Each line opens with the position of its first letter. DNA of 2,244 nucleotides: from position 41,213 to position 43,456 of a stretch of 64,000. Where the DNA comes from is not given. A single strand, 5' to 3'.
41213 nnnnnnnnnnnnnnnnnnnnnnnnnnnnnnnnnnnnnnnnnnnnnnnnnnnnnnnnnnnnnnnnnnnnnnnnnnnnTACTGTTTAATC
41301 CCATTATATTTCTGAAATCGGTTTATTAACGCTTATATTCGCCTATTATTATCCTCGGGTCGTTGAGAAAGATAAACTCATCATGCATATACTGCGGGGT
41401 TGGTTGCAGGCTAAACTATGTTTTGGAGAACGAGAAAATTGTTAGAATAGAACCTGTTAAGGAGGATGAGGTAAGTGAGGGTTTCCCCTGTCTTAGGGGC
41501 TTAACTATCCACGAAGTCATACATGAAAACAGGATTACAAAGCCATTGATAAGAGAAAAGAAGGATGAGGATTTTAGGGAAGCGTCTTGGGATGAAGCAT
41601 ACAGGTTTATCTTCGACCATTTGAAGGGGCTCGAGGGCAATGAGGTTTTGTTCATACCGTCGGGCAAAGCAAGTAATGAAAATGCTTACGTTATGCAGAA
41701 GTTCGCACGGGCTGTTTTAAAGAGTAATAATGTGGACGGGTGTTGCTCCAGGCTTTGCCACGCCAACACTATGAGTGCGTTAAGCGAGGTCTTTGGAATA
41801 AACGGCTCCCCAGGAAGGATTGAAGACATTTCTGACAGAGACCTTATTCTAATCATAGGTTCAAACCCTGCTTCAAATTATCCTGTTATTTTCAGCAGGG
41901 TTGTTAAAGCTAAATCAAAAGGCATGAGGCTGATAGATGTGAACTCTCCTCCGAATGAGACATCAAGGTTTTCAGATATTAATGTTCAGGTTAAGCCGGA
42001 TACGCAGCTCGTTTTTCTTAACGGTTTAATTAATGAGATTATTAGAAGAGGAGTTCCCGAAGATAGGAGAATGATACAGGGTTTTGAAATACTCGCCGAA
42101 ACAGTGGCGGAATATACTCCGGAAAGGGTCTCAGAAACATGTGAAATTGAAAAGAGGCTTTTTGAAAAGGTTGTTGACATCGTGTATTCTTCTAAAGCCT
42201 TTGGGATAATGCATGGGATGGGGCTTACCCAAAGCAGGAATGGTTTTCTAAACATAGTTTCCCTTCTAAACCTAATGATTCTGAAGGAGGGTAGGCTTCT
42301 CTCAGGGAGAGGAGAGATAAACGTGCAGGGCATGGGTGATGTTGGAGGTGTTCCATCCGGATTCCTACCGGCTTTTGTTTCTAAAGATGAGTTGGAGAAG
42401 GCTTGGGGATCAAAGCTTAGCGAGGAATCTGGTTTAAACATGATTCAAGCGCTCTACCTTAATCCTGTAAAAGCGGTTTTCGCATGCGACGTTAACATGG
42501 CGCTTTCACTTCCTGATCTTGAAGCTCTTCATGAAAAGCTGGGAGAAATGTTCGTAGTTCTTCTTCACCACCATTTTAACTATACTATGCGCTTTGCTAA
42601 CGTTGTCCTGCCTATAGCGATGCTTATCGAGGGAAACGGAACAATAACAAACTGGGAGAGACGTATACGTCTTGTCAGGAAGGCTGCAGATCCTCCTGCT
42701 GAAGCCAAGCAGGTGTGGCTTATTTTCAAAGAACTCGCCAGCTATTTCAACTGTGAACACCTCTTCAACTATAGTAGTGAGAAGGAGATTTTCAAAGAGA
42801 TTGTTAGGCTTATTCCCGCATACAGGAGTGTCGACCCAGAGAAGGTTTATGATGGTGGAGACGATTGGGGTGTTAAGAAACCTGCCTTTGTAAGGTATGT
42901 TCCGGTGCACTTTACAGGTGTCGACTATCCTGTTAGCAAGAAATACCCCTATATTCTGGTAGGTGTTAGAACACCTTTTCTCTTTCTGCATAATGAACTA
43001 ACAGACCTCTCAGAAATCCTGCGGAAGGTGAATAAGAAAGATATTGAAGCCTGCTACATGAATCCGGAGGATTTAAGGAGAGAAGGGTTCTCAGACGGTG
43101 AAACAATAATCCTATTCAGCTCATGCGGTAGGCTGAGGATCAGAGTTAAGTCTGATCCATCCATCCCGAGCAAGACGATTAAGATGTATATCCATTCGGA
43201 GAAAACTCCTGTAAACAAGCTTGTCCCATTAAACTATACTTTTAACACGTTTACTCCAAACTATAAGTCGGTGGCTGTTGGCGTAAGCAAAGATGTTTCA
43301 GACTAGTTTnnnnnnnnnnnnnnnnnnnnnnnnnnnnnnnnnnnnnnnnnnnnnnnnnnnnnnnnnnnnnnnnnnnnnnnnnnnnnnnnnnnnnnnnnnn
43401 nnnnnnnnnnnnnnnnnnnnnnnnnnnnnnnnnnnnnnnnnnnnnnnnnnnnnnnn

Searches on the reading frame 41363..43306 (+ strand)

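Call 68: search_protein_families(library=pfam, proteins=[window:41363-43306:+], max_evalue=0.001)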
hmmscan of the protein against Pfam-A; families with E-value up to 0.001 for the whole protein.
window:41363-43306:+ (647 aa): 3 families
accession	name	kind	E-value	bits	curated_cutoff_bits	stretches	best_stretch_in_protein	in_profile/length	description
PF00384.28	Molybdopterin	-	4.6e-44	151.3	24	1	57-460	1-352/353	Molybdopterin oxidoreductase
PF04879.21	Molybdop_Fe4S4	-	6.3e-13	48.9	22.7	1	1-54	1-54/55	Molybdopterin oxidoreductase Fe4S4 domain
PF01568.27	Molydop_binding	-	4.7e-12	46.4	26.8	1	551-637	20-109/110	Molydopterin dinucleotide binding domain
